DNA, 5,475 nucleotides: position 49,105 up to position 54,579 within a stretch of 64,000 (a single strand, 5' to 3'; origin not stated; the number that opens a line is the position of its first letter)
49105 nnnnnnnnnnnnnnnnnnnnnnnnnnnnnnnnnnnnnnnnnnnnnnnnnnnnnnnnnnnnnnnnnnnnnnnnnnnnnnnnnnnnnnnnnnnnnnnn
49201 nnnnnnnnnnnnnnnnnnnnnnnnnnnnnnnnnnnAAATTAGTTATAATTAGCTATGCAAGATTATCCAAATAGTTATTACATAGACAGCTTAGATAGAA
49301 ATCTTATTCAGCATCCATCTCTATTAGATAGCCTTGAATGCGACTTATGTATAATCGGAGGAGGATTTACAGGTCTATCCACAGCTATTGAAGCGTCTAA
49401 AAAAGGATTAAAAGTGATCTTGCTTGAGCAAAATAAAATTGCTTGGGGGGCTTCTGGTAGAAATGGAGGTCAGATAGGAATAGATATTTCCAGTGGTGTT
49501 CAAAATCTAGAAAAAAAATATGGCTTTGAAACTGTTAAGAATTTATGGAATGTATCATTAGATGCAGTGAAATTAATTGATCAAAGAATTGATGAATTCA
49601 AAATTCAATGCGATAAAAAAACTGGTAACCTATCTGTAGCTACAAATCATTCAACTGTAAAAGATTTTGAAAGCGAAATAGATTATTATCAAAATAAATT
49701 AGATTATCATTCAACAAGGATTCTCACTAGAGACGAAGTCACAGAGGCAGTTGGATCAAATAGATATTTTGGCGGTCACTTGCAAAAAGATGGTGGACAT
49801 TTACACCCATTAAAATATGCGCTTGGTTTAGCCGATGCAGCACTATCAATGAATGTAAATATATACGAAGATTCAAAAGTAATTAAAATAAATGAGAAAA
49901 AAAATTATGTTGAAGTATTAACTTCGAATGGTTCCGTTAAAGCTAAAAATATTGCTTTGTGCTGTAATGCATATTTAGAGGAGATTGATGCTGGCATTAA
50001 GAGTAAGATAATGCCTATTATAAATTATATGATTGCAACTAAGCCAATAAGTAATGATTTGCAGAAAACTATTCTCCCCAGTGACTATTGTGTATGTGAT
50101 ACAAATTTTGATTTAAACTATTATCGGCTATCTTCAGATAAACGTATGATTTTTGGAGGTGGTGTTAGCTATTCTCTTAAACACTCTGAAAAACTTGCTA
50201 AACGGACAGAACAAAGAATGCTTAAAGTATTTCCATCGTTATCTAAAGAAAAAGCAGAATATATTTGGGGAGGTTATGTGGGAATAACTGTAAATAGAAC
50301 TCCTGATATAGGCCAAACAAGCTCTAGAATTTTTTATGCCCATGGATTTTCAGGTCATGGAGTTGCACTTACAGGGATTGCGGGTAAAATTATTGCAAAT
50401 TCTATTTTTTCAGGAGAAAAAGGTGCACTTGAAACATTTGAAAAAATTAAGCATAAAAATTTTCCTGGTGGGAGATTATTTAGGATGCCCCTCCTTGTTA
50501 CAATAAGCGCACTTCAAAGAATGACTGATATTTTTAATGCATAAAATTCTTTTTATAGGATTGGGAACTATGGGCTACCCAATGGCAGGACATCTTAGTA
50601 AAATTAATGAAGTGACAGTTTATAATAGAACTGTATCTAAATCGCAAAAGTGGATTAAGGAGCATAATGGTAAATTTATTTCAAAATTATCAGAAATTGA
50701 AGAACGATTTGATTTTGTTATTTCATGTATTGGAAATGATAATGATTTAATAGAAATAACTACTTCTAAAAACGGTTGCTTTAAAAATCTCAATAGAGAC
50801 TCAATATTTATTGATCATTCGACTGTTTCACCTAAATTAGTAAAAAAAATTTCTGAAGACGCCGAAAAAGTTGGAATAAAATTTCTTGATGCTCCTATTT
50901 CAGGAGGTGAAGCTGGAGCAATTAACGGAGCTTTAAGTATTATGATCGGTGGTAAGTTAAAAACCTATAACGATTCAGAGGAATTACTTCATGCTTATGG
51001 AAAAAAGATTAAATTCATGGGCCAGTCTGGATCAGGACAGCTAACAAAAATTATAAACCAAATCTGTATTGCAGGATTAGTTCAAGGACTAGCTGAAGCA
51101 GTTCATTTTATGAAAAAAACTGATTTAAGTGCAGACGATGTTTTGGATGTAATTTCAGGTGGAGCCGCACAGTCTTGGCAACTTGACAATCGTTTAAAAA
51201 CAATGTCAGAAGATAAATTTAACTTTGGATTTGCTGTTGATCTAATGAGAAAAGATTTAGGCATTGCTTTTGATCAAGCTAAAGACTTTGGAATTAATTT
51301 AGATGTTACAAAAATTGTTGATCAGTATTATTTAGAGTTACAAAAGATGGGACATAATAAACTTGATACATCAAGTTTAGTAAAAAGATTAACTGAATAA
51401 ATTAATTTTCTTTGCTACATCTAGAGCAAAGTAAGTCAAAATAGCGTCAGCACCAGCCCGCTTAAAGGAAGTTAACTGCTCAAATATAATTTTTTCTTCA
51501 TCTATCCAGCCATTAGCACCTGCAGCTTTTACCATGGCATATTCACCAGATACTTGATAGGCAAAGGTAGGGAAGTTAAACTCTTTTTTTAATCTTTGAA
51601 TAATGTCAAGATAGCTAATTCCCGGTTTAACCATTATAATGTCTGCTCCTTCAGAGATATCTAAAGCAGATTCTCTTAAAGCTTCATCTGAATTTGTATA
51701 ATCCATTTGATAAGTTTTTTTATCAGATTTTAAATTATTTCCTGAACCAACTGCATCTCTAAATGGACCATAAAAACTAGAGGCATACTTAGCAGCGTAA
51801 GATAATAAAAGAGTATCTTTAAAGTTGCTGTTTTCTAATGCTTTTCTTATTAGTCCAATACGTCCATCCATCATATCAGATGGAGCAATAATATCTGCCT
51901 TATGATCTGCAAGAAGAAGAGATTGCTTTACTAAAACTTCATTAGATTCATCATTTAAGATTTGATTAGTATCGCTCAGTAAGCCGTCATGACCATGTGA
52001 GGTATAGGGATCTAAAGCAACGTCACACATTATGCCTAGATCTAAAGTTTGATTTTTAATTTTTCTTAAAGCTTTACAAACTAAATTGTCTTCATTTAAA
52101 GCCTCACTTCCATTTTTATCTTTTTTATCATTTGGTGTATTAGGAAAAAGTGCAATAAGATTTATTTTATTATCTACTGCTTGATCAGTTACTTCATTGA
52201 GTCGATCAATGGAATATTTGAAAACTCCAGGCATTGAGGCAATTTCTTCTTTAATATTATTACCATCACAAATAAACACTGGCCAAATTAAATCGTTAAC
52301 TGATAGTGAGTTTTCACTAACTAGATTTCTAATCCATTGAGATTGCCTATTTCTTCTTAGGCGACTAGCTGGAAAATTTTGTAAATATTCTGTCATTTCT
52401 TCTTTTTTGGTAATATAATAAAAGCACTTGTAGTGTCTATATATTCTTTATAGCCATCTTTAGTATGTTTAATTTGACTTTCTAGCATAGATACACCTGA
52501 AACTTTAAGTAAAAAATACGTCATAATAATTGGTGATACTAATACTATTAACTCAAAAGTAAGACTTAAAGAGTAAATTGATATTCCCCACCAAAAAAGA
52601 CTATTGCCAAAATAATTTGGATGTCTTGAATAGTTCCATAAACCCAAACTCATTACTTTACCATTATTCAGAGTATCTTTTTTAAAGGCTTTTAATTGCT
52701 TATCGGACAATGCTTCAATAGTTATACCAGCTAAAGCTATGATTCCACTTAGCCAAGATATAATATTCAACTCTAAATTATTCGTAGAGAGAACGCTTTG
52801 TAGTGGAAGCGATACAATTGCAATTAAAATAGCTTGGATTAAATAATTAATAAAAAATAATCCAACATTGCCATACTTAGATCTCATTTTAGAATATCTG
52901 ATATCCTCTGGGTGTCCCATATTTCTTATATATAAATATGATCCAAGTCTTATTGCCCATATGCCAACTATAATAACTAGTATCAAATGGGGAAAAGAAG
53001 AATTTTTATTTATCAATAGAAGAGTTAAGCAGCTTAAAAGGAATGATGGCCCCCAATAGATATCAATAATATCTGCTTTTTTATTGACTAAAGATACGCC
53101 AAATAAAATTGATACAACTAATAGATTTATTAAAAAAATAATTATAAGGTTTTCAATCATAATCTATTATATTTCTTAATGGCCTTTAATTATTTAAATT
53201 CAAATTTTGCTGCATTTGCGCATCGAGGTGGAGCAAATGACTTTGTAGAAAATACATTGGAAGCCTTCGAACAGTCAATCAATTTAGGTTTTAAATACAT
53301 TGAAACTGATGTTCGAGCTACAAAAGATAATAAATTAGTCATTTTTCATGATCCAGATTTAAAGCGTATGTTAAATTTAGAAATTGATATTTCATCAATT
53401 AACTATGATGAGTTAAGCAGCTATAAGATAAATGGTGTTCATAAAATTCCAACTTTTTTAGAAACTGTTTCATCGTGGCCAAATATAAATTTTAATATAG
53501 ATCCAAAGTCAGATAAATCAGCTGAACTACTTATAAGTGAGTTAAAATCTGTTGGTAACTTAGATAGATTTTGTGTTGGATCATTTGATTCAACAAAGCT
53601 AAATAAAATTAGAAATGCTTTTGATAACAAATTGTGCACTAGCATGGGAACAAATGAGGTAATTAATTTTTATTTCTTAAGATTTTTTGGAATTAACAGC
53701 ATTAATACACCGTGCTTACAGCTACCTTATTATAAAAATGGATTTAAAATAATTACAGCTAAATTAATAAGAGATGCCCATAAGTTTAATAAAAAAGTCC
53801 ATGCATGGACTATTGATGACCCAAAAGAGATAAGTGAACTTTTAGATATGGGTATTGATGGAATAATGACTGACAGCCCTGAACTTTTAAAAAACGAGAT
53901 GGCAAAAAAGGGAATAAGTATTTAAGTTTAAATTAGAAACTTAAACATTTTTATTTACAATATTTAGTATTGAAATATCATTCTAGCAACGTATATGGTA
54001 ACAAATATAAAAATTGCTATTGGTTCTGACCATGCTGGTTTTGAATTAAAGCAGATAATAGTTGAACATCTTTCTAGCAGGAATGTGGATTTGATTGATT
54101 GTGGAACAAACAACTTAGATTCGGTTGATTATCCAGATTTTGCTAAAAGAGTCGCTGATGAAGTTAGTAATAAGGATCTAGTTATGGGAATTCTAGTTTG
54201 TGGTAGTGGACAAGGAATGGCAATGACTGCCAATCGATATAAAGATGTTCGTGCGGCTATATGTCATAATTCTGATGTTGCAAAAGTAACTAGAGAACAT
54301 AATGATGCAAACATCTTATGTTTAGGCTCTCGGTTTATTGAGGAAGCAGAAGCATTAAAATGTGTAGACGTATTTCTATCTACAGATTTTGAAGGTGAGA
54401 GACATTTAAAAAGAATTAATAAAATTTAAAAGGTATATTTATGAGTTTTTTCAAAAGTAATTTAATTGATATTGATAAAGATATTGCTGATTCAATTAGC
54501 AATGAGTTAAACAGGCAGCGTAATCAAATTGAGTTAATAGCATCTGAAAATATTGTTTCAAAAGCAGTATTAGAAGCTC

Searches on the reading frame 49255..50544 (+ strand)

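Call 31: search_protein_families(library=pfam, proteins=[window:49255-50544:+], max_evalue=0.00001)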
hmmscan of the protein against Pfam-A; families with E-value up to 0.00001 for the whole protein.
window:49255-50544:+ (429 aa): 3 families
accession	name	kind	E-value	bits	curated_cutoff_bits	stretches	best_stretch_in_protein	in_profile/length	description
PF01266.30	DAO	-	1.4e-66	225.9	27.9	1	30-382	1-352/353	FAD dependent oxidoreductase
PF13738.12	Pyr_redox_3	-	6.7e-07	29.3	30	0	33-62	2-32/305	Pyridine nucleotide-disulphide oxidoreductase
PF01946.23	Thi4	-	5.5e-06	26.2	26.2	0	22-74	11-63/235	Thi4 family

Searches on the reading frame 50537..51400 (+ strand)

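Call 31: search_protein_families(library=pfam, proteins=[window:50537-51400:+], max_evalue=0.00001)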
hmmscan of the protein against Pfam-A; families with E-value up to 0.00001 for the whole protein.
window:50537-51400:+ (287 aa): 3 families
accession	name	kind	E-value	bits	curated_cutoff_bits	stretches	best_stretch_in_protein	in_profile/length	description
PF03446.21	NAD_binding_2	-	3.2e-42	144.7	21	1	3-162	1-161/161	NAD binding domain of 6-phosphogluconate dehydrogenase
PF14833.11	NAD_binding_11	-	1.6e-30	106.3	30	1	165-284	1-121/122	NAD-binding of NADP-dependent 3-hydroxyisobutyrate dehydrogenase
PF01488.26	Shikimate_DH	-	5.1e-10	40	24.3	1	2-95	13-112/138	Shikimate / quinate 5-dehydrogenase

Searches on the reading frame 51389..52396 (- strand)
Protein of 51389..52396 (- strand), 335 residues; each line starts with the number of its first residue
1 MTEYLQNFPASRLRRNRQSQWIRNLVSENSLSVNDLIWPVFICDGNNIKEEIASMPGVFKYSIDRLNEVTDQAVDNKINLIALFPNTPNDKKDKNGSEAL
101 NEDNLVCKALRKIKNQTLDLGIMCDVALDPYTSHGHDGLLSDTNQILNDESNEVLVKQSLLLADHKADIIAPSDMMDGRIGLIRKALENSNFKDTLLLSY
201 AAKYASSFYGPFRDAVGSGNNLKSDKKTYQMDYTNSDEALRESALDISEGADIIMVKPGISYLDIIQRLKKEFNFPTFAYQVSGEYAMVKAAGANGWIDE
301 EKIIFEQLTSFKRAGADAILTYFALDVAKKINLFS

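Call 31: search_protein_families(library=pfam, proteins=[window:51389-52396:-], max_evalue=0.00001)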
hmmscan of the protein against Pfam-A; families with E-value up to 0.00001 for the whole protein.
window:51389-52396:- (335 aa): 1 family
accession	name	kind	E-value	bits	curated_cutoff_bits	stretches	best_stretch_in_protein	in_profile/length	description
PF00490.27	ALAD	-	8.5e-135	449.4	24.6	1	11-329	2-316/317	Delta-aminolevulinic acid dehydratase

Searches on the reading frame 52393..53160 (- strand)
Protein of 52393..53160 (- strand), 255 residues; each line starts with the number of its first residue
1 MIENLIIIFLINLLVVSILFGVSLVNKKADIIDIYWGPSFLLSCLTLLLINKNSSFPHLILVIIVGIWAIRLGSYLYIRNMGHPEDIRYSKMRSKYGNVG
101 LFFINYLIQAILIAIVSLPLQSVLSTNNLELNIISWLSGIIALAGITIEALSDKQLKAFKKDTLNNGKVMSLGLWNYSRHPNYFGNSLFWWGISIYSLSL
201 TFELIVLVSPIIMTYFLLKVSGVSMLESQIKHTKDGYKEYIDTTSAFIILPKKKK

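Call 31: search_protein_families(library=pfam, proteins=[window:52393-53160:-], max_evalue=0.00001)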
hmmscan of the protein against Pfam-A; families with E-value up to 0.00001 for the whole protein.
window:52393-53160:- (255 aa): 2 families
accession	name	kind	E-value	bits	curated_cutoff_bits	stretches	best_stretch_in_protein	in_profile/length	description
PF06966.17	DUF1295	-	2.6e-66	223.9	20.4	1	19-244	1-235/235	Protein of unknown function (DUF1295)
PF04191.18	PEMT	-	6.5e-06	27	25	1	164-219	37-91/105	Phospholipid methyltransferase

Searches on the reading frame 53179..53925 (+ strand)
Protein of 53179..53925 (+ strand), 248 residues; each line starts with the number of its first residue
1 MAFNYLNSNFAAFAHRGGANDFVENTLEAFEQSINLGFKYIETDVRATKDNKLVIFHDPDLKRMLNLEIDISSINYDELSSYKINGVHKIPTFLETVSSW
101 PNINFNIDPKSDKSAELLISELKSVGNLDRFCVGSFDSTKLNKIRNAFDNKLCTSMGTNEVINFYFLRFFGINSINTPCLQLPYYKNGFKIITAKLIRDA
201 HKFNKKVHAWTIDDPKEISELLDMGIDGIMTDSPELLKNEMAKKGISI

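Call 31: search_protein_families(library=pfam, proteins=[window:53179-53925:+], max_evalue=0.00001)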
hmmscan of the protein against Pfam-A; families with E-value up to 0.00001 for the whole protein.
window:53179-53925:+ (248 aa): 2 families
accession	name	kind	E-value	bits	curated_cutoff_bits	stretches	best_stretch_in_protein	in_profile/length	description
PF03009.23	GDPD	-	7.7e-38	131.4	23.6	1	15-235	1-243/244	Glycerophosphoryl diester phosphodiesterase family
PF13653.12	GDPD_2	-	8.9e-09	36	27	1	207-235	2-30/30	Glycerophosphoryl diester phosphodiesterase family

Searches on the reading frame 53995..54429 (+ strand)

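Call 31: search_protein_families(library=pfam, proteins=[window:53995-54429:+], max_evalue=0.00001)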
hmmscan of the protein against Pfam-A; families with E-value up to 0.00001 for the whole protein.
window:53995-54429:+ (144 aa): 1 family
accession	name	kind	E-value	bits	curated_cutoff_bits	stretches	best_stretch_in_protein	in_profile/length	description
PF02502.23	LacAB_rpiB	-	1e-56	191.2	24.7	1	7-144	1-138/138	Ribose/Galactose Isomerase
